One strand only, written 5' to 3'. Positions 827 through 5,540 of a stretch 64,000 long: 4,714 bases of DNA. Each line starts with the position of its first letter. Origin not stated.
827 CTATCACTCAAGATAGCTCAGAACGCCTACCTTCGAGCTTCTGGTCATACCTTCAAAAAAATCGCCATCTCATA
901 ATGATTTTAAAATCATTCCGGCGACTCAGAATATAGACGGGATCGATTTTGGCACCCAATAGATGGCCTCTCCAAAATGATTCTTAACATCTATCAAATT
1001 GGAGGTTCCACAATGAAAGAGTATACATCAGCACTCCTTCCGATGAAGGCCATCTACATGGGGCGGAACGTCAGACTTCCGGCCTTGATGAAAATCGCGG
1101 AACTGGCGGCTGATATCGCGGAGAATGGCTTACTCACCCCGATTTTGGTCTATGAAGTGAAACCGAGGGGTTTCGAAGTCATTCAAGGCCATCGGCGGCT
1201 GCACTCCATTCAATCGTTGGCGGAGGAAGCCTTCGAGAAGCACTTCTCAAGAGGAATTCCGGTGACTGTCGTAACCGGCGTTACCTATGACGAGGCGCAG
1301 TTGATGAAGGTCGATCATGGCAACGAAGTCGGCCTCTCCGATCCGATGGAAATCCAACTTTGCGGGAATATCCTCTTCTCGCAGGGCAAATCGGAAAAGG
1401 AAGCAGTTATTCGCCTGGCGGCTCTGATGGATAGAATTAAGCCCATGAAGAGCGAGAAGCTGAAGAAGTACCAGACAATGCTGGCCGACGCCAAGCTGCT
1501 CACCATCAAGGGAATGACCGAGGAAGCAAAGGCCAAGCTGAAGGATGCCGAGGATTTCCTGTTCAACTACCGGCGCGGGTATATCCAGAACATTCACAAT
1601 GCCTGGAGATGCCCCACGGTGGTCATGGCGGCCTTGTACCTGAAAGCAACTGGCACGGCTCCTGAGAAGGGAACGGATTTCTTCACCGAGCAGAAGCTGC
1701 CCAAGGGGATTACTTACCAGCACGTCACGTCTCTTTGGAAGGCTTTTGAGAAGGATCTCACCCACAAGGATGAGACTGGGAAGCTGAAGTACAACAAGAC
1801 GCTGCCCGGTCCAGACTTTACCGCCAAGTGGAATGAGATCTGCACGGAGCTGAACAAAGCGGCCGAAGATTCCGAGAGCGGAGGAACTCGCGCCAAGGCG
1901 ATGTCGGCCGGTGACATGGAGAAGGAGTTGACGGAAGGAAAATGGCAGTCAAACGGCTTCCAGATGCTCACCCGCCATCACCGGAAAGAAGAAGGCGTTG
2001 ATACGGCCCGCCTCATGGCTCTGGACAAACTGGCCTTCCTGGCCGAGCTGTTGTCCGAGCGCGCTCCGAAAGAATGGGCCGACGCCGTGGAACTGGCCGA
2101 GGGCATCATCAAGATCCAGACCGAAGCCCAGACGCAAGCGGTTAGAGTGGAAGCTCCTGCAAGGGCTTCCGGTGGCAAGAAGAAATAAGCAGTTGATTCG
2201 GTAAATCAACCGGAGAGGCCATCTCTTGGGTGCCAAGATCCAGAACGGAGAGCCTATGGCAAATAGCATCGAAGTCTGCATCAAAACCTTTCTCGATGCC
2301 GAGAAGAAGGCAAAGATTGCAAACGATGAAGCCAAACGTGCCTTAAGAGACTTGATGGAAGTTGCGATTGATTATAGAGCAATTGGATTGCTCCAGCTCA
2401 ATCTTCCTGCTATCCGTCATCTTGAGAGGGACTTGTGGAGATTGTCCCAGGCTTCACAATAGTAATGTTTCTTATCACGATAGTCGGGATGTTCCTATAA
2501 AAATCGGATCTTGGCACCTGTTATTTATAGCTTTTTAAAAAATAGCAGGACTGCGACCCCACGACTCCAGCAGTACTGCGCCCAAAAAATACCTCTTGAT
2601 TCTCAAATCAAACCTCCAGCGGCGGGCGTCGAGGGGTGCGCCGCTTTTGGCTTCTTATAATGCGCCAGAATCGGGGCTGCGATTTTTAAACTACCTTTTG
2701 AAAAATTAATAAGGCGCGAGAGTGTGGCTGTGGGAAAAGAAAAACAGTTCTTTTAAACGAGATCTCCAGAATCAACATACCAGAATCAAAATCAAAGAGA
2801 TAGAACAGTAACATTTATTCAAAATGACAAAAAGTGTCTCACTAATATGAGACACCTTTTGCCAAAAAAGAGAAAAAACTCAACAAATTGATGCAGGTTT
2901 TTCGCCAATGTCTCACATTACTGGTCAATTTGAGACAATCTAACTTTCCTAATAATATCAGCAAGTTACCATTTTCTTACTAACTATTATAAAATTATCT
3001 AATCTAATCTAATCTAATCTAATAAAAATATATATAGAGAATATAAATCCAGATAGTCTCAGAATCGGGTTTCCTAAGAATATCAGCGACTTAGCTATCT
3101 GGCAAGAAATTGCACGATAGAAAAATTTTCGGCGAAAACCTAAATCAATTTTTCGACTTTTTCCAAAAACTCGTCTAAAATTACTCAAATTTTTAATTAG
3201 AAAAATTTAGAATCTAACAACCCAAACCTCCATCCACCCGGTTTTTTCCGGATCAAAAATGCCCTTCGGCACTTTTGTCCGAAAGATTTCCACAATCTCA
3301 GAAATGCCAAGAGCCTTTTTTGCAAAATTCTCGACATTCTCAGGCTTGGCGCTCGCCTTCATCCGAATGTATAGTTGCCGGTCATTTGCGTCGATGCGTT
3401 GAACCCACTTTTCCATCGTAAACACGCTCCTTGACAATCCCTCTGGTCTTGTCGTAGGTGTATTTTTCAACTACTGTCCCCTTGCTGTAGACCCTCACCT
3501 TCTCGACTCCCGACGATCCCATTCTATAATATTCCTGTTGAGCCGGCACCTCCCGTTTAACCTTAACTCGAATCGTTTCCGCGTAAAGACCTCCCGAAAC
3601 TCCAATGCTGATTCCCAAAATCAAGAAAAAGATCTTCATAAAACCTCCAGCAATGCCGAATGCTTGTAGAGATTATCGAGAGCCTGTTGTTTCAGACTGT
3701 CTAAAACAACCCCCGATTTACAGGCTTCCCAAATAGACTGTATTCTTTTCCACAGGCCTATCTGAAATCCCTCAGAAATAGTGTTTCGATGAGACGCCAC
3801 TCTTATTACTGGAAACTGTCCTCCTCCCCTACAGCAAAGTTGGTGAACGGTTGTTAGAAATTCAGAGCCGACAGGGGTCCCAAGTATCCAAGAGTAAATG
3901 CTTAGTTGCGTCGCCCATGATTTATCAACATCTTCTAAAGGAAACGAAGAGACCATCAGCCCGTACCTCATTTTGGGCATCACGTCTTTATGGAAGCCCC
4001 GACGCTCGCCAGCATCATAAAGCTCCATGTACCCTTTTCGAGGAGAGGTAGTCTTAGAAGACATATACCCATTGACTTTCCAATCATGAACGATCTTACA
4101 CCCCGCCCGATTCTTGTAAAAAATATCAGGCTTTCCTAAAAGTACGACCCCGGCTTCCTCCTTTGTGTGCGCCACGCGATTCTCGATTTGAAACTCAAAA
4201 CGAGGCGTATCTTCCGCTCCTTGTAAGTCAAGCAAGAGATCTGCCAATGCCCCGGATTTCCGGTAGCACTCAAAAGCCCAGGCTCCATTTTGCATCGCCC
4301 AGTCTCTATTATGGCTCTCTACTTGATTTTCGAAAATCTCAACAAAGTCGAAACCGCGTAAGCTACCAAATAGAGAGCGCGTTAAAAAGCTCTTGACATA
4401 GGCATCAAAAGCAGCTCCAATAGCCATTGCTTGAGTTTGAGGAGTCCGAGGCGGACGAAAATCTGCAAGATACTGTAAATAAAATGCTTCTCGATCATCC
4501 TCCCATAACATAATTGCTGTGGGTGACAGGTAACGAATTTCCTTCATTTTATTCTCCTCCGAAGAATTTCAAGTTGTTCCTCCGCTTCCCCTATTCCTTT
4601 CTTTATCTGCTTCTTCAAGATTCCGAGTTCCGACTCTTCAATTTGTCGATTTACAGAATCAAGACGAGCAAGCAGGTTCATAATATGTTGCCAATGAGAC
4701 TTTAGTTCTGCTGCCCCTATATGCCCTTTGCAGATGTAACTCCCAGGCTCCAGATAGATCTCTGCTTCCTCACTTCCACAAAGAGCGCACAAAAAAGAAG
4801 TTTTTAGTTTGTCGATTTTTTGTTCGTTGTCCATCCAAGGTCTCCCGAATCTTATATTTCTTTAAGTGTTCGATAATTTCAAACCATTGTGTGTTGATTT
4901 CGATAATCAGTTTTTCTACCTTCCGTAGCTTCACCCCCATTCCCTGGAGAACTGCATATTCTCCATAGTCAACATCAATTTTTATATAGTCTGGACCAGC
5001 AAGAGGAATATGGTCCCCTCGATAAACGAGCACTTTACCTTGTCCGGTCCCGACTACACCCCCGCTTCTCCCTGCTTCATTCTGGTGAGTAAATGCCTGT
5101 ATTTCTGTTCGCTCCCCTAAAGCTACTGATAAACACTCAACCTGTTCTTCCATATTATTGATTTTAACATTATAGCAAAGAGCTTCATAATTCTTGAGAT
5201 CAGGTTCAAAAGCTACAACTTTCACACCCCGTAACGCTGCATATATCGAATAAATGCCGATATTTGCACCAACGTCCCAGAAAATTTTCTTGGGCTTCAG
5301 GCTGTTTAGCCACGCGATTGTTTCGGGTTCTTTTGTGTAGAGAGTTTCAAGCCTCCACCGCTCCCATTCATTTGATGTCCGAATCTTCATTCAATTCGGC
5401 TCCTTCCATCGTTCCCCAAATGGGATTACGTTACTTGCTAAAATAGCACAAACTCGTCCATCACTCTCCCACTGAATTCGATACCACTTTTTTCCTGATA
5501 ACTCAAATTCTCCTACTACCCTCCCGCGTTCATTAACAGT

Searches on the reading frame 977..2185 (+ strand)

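Call 31: search_protein_families(library=pfam, proteins=[window:977-2185:+], max_evalue=0.01)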
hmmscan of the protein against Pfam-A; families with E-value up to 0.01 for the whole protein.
window:977-2185:+ (403 aa): 1 family
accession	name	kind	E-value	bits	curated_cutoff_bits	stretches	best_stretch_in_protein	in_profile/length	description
PF02195.25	ParB_N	-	2.7e-05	24.6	26.3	1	39-81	26-68/95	ParB N-terminal domain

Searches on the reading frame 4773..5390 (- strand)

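Call 90: search_protein_families(library=pfam, proteins=[window:4773-5390:-], max_evalue=0.01)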
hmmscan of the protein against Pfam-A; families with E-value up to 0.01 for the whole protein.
window:4773-5390:- (206 aa): 3 families
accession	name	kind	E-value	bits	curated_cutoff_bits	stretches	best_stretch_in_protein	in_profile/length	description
PF05050.19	Methyltransf_21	-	4.5e-14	53.4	22.7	1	39-169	1-152/173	Methyltransferase FkbM domain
PF02475.24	TRM5-TYW2_MTfase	-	0.00036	21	28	1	32-87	35-92/164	TRM5/TYW2 methyltransferase domain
PF05575.17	V_cholerae_RfbT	-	0.0074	16.1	27.9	0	29-96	75-144/286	Vibrio cholerae RfbT protein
